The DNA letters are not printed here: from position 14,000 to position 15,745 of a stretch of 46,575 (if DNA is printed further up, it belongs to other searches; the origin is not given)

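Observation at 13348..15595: Chromosomal AEP (PriS/PrimPol)-like protein with a Cys-rich C-terminal domain, overlapping an EndoIV-fold TIM-barrel gene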

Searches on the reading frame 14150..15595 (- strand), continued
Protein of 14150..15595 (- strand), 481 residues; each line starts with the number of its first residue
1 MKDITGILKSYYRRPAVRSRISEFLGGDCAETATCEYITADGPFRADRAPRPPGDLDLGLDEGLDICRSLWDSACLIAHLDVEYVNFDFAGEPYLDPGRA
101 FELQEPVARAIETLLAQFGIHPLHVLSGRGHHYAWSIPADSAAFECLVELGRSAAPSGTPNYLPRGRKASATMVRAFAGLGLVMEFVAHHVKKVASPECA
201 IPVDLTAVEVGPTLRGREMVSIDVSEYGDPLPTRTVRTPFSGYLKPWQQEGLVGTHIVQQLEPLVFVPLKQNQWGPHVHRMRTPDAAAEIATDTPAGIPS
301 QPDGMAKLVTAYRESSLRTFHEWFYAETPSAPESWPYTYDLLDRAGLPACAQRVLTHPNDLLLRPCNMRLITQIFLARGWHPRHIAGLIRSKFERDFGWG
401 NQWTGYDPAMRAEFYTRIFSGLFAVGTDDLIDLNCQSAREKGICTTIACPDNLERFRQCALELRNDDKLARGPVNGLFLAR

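Call 24: find_related_loci(query=A1, collection=genome_contigs, flank=5000)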
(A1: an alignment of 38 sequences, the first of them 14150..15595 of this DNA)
Query A1 (481 aa) in genome_contigs; peptide patterns used: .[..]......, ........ (x = any residue, [..] = any of these).
441 stretches matched a pattern; 406 encode a relative of the query (tblastn E <= 1e-3); the best 80 are kept; 80 distinct loci.
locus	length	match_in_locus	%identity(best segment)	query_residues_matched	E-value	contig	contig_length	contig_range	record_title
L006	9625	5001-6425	58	4-479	2e-177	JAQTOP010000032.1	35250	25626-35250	MAG: Terrimicrobiaceae bacterium isolate STA_90 NODE_2338_length_35250_cov_6.995018_Sandtown_A, whole genome shotgun seq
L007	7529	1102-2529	53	8-479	3e-161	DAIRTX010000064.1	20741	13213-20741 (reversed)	MAG TPA_asm: Verrucomicrobiota bacterium isolate CTOTU10862 NODE_458_length_20741_cov_10.112056, whole genome shotgun se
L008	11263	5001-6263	58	1-421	4e-160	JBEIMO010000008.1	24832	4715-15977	MAG: Verrucomicrobiia bacterium isolate Sample-105-S5-bin-12 Sample_105_S5-bin_12-k141_333970, whole genome shotgun sequ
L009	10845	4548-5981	52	6-479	6e-160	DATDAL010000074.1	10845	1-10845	MAG TPA_asm: Terrimicrobiaceae bacterium isolate SMAG_U95 k141_946521, whole genome shotgun sequence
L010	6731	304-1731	51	8-479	1e-158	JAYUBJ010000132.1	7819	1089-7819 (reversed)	MAG: Verrucomicrobiota bacterium isolate GFS_6733 GFS_6733_131, whole genome shotgun sequence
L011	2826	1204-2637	51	6-479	2e-167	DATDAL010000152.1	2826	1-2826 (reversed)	MAG TPA_asm: Terrimicrobiaceae bacterium isolate SMAG_U95 k141_2025312, whole genome shotgun sequence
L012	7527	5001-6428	51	8-479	1e-157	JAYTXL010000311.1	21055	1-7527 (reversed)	MAG: Verrucomicrobiota bacterium isolate GFS_5964 GFS_5964_310, whole genome shotgun sequence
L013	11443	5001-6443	49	4-480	6e-155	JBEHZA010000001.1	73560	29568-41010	MAG: Verrucomicrobiota bacterium isolate ESF1.bin.9 NODE_417_length_73560_cov_3.537306, whole genome shotgun sequence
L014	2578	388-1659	55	1-422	1e-163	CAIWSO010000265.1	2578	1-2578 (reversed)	MAG: uncultured Spartobacteria bacterium isolate Erken-D2_bin-1089 genome assembly, contig: bin-1089:265/589, whole geno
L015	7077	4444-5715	55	1-422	6e-154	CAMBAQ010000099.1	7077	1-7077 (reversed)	MAG: Chthoniobacter flavus isolate MiE-16apr19-309 genome assembly, contig: MiE-16apr19-C25007, whole genome shotgun seq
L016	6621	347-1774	51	8-479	1e-153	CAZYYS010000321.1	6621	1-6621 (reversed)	MAG TPA_asm: uncultured Verrucomicrobiota bacterium isolate SRP237561_co1_386 genome assembly, contig: NODE_24290_length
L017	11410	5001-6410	52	9-475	2e-152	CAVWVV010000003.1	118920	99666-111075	MAG: uncultured Verrucomicrobiae bacterium isolate MFD00822.bin.1.79 genome assembly, contig: contig_101, whole genome s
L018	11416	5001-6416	52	11-479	1e-152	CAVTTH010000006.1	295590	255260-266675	MAG: uncultured Verrucomicrobiae bacterium isolate MFD00822.bin.1.61 genome assembly, contig: contig_64036, whole genome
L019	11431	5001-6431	51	7-479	1e-152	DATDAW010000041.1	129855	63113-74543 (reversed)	MAG TPA_asm: Chthoniobacterales bacterium isolate SMAG_U106 k141_760082, whole genome shotgun sequence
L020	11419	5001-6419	52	11-480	2e-152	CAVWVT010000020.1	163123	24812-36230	MAG: uncultured Verrucomicrobiae bacterium isolate MFD00822.bin.2.108 genome assembly, contig: contig_91548, whole genom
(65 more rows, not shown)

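Call 31: search_protein_families(library=pfam, proteins=[P0131, P0151, P0130, P0221, P0228, P0261, P0256, P0266], max_evalue=0.01)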
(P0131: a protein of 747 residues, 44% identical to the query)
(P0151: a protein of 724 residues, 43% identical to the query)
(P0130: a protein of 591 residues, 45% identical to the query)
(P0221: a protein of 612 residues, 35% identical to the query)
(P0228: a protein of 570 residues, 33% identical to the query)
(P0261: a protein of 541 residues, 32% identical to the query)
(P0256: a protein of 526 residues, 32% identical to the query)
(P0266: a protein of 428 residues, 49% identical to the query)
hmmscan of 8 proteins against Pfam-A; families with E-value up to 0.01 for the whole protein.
P0131 (747 aa): 1 family
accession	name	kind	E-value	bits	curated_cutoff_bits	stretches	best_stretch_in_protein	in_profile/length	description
PF01261.30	AP_endonuc_2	-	3.4e-29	102.7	31.1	1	487-729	2-243/249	Xylose isomerase-like TIM barrel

P0151 (724 aa): 1 family
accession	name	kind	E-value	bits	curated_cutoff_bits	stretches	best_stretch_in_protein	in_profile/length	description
PF01261.30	AP_endonuc_2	-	8.3e-36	124.4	31.1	1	469-703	3-243/249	Xylose isomerase-like TIM barrel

P0130 (591 aa): 0 families

P0221 (612 aa): 1 family
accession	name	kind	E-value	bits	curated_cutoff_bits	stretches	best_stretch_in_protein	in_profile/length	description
PF00571.33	CBS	-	3.5e-23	82.1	24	2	69-122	1-54/57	CBS domain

P0228 (570 aa): 0 families

P0261 (541 aa): 0 families

P0256 (526 aa): 0 families

P0266 (428 aa): 3 families
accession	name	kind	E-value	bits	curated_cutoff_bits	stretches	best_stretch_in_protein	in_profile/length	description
PF10114.15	PocR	-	7.8e-22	78.2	23.9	1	15-172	6-158/162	Sensory domain found in PocR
PF12833.13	HTH_18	-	2.7e-16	60.1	33.6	1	365-420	24-79/80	Helix-turn-helix domain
PF00165.29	HTH_AraC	-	7.3e-07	29.6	26.6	1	384-419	7-41/42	Bacterial regulatory helix-turn-helix proteins, AraC family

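Call 32: search_protein_families(library=padloc, proteins=[window:14150-15595:-], max_evalue=1)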
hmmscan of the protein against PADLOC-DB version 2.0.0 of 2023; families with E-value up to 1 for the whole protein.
window:14150-15595:- (481 aa): 0 families

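Call 33: search_protein_families(library=phrogs, proteins=[window:14150-15595:-], max_evalue=1)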
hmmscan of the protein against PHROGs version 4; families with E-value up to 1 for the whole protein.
window:14150-15595:- (481 aa): 0 families

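Call 50: find_related_loci(query=A1, collection=viral_contigs, flank=5000)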
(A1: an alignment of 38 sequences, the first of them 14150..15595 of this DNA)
Query A1 (481 aa) in viral_contigs; peptide patterns used: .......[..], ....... (x = any residue, [..] = any of these).
40 stretches matched a pattern, but none encodes a relative of the query by tblastn (E <= 1e-3).

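Call 62: find_related_loci(query=A6, collection=metagenome_contigs, flank=6000)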
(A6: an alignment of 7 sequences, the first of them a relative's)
Query A6 (470 aa) in metagenome_contigs; peptide patterns used: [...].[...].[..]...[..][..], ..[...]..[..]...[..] (x = any residue, [..] = any of these).
135 stretches matched a pattern; 54 encode a relative of the query (tblastn E <= 1e-3); 54 distinct loci.
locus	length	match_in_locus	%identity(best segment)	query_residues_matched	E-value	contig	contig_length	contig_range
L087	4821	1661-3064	47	1-464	1e-142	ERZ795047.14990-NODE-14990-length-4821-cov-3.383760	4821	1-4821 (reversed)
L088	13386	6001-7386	45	1-458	1e-139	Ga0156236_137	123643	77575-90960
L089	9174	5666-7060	45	1-461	3e-137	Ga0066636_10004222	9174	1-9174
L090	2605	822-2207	44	1-458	9e-144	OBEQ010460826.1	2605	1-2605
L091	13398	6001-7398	46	1-461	2e-135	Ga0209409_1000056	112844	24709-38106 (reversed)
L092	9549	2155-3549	44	1-461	8e-135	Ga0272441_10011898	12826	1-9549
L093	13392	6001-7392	44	1-461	5e-135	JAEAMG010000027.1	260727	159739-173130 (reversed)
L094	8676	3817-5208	44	3-462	1e-134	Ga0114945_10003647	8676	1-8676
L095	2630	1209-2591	45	2-460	7e-140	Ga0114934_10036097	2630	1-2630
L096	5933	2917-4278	45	1-461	1e-130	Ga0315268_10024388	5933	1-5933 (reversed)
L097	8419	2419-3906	42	1-461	1e-128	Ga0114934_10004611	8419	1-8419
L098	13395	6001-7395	42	1-461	2e-127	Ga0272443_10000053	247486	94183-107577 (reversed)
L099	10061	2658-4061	42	1-463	3e-127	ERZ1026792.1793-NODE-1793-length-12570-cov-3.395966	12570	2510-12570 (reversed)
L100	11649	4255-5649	43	1-461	2e-126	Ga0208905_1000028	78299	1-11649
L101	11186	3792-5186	43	1-461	4e-126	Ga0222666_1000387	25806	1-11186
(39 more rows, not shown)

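Call 84: find_encoding_contigs(protein=P0131, flank=5000, max_places=4)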
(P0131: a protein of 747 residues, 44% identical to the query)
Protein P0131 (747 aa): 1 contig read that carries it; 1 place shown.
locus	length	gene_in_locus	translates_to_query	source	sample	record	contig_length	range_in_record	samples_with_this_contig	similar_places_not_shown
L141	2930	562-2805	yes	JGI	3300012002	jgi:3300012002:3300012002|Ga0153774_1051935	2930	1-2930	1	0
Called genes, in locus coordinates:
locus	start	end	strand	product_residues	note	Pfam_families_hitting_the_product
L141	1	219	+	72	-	?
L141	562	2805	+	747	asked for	PF01261:AP_endonuc_2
